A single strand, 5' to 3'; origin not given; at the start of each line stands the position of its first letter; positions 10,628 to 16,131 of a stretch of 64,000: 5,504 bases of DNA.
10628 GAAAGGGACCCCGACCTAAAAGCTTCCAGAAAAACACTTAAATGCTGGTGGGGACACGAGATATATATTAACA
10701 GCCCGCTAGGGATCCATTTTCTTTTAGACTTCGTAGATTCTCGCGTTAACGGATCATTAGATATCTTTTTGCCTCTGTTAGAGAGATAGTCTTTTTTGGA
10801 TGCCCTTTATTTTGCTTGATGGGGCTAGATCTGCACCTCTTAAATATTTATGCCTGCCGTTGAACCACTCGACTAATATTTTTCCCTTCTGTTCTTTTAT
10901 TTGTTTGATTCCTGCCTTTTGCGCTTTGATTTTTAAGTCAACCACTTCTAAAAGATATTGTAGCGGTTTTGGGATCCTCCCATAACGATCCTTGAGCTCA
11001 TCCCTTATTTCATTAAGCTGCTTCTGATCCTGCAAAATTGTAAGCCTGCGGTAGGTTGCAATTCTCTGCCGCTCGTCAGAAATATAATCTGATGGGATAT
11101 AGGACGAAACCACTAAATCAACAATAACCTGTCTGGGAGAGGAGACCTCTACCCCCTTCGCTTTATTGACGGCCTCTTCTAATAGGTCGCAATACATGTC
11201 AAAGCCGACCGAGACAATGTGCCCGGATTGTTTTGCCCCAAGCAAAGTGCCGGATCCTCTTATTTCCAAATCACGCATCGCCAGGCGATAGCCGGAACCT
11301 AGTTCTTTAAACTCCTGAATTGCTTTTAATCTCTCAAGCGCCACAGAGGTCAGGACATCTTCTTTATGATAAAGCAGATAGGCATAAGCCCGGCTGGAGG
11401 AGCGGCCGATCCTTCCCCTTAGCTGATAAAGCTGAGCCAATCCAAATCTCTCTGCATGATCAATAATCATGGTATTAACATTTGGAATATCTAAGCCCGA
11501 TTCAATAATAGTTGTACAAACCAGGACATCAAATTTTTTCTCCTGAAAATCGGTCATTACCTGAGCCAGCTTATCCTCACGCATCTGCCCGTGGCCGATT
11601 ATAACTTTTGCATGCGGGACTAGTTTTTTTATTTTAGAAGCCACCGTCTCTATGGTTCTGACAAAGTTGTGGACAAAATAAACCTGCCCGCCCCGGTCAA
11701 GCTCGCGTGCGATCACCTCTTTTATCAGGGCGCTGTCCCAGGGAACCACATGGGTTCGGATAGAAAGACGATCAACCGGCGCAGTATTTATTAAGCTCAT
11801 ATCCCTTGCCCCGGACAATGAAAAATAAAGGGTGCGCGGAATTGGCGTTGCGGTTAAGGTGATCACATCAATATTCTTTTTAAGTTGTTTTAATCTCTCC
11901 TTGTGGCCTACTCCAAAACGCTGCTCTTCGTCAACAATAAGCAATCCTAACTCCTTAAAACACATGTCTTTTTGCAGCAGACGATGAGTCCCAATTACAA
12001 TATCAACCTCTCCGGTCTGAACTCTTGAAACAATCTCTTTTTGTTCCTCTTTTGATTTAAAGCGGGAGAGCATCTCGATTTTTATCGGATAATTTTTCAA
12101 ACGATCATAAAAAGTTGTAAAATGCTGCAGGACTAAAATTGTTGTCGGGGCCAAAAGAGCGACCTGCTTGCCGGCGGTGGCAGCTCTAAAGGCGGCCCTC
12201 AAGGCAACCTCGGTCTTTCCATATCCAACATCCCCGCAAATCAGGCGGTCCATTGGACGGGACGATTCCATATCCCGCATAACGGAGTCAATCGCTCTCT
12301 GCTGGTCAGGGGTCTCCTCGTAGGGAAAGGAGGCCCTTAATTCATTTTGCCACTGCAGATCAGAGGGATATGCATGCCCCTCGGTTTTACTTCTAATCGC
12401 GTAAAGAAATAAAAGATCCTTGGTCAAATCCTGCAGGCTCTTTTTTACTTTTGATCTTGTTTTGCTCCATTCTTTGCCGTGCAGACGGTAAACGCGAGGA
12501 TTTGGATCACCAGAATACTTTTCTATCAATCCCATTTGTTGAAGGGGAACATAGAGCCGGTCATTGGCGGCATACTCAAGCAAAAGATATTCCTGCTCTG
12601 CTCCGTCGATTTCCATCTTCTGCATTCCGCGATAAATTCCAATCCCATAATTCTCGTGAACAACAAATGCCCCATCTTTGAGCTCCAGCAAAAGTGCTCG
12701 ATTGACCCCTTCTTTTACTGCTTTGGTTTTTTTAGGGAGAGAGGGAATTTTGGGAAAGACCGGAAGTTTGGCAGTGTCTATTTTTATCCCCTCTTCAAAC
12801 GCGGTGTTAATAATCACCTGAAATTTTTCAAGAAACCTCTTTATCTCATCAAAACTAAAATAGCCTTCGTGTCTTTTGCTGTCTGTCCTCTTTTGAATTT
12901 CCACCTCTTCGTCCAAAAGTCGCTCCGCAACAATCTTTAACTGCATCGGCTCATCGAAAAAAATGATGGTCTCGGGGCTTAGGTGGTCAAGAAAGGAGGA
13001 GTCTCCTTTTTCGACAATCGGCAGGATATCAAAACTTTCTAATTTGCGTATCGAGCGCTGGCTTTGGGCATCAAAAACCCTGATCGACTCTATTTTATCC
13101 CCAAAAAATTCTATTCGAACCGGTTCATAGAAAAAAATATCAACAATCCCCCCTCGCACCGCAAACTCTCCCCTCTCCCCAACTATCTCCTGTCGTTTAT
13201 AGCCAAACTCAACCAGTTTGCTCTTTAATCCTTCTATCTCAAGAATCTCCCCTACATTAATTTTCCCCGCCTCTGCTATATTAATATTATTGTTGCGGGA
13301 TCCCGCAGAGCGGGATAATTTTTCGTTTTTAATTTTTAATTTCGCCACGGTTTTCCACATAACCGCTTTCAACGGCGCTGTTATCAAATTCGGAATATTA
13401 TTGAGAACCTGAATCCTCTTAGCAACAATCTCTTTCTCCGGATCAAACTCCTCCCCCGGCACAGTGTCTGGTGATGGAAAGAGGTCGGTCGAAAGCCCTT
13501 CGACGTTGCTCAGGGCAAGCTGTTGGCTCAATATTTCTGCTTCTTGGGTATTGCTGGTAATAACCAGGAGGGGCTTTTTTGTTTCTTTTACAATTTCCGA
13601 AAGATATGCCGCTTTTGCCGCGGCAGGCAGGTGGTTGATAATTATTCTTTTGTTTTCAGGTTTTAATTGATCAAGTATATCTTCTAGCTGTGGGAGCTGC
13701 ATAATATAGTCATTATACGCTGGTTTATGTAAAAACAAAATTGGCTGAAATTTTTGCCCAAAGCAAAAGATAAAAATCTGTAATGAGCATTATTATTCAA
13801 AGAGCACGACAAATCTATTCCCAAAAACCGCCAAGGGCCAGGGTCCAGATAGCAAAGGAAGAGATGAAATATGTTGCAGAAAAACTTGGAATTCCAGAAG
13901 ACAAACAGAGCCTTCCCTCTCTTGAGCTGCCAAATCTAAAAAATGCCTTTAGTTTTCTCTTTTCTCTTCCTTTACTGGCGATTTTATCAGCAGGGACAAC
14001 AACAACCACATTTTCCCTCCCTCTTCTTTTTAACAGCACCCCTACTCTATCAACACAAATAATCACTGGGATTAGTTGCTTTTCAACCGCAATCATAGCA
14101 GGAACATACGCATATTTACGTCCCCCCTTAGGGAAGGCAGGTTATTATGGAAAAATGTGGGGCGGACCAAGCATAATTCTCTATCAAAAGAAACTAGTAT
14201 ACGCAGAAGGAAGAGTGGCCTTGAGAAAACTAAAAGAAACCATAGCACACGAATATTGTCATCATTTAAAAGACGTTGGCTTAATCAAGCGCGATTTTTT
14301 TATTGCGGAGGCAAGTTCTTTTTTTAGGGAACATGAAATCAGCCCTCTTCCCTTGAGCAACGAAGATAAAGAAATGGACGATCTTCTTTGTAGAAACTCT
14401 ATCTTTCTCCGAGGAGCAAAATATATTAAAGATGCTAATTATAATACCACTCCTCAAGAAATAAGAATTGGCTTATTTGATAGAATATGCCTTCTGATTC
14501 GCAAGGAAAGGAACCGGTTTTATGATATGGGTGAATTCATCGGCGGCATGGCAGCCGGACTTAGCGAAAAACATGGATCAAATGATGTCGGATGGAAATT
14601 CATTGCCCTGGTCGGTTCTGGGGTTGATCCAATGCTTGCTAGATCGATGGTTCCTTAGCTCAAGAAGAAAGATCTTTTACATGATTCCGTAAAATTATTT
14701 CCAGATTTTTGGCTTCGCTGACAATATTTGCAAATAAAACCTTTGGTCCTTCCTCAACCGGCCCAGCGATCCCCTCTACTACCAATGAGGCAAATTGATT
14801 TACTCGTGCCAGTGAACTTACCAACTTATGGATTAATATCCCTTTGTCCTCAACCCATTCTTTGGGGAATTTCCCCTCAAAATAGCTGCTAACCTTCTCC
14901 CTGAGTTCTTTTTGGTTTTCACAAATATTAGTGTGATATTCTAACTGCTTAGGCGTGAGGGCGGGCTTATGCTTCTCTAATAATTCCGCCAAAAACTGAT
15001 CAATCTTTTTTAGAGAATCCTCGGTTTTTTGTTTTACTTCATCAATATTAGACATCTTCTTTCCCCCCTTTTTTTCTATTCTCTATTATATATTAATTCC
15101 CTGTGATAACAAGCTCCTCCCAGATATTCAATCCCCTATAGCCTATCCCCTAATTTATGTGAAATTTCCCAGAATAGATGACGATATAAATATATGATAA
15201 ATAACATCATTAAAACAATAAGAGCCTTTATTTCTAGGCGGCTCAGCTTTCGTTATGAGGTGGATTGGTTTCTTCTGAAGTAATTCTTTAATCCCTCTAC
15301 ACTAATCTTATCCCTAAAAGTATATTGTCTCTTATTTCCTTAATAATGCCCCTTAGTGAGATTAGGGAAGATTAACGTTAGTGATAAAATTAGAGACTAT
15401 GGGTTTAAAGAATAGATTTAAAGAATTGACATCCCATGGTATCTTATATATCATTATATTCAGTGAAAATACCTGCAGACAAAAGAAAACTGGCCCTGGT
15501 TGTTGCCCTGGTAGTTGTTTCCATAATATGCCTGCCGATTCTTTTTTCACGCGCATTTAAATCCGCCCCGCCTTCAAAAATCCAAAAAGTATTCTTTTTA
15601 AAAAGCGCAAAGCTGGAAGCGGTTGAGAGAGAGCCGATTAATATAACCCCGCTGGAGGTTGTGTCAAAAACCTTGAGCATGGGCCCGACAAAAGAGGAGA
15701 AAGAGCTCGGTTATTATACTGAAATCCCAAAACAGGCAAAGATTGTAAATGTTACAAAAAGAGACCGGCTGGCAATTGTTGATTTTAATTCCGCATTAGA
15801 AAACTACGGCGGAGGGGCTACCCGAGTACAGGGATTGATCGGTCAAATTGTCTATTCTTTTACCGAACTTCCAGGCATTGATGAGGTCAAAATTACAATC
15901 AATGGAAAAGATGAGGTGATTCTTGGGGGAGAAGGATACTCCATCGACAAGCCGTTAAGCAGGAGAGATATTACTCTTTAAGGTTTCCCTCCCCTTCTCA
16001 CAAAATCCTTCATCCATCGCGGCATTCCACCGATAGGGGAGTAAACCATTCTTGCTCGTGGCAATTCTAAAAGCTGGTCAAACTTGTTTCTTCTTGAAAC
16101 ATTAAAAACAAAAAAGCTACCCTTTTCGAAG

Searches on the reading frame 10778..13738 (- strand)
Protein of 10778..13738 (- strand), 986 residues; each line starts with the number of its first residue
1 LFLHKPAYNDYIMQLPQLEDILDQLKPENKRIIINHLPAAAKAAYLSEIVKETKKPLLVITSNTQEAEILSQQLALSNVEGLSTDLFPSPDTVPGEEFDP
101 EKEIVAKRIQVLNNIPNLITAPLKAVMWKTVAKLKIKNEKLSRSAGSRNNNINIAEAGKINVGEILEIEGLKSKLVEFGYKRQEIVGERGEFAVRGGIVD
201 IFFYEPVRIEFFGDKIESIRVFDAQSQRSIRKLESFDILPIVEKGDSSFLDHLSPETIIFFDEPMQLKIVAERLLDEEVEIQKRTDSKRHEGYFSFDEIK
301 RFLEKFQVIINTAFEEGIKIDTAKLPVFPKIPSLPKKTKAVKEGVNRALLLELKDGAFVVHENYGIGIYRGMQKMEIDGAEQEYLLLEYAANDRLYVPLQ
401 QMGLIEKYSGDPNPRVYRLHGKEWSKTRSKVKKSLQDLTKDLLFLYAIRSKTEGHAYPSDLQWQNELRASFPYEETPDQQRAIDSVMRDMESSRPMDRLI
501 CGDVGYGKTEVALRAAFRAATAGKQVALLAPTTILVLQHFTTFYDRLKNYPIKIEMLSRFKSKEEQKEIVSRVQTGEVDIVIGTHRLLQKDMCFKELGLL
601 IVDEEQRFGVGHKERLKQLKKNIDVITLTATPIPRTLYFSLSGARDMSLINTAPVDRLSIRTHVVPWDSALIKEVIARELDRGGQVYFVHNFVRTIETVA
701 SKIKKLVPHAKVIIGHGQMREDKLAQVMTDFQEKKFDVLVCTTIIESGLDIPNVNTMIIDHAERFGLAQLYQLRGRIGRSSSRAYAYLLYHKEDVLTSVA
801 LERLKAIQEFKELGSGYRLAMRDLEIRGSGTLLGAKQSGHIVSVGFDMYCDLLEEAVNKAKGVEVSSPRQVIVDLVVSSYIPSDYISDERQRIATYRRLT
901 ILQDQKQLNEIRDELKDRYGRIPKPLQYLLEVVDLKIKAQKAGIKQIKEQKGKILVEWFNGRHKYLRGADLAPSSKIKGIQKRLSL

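Call 44: search_protein_families(library=pfam, proteins=[window:10778-13738:-], max_evalue=0.00001)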
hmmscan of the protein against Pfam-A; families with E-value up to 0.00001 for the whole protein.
window:10778-13738:- (986 aa): 7 families
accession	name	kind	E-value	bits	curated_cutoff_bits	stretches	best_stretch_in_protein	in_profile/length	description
PF03461.20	TRCF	-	7.6e-26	90.7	25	1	877-960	3-86/95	TRCF domain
PF00270.35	DEAD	-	5.4e-25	88.5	26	1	476-636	1-163/167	DEAD/DEAH box helicase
PF17757.6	UvrB_inter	-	1e-24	86.9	22.9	1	160-240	3-87/91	UvrB interaction domain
PF00271.37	Helicase_C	-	1.7e-23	83.4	23.5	1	674-780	8-109/110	Helicase conserved C-terminal domain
PF02559.22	CarD_TRCF_RID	-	1.7e-19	70.1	23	1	353-409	1-57/57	CarD-like/TRCF RID domain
PF04851.21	ResIII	-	5.7e-12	46.3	22.5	1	475-632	4-162/164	Type III restriction enzyme, res subunit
PF22590.2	Cas3-like_C_2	-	2.3e-07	31.5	27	1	683-780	2-104/106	CRISPR-associated nuclease/helicase Cas3, C-terminal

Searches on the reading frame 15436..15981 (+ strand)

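Call 73: search_protein_families(library=pfam, proteins=[window:15436-15981:+], max_evalue=0.00001)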
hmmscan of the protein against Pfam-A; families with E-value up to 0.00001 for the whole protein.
window:15436-15981:+ (181 aa): 1 family
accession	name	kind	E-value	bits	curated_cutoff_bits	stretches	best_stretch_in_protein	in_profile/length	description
PF10646.14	Germane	-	5.7e-18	66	23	1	52-159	2-115/117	Sporulation and spore germination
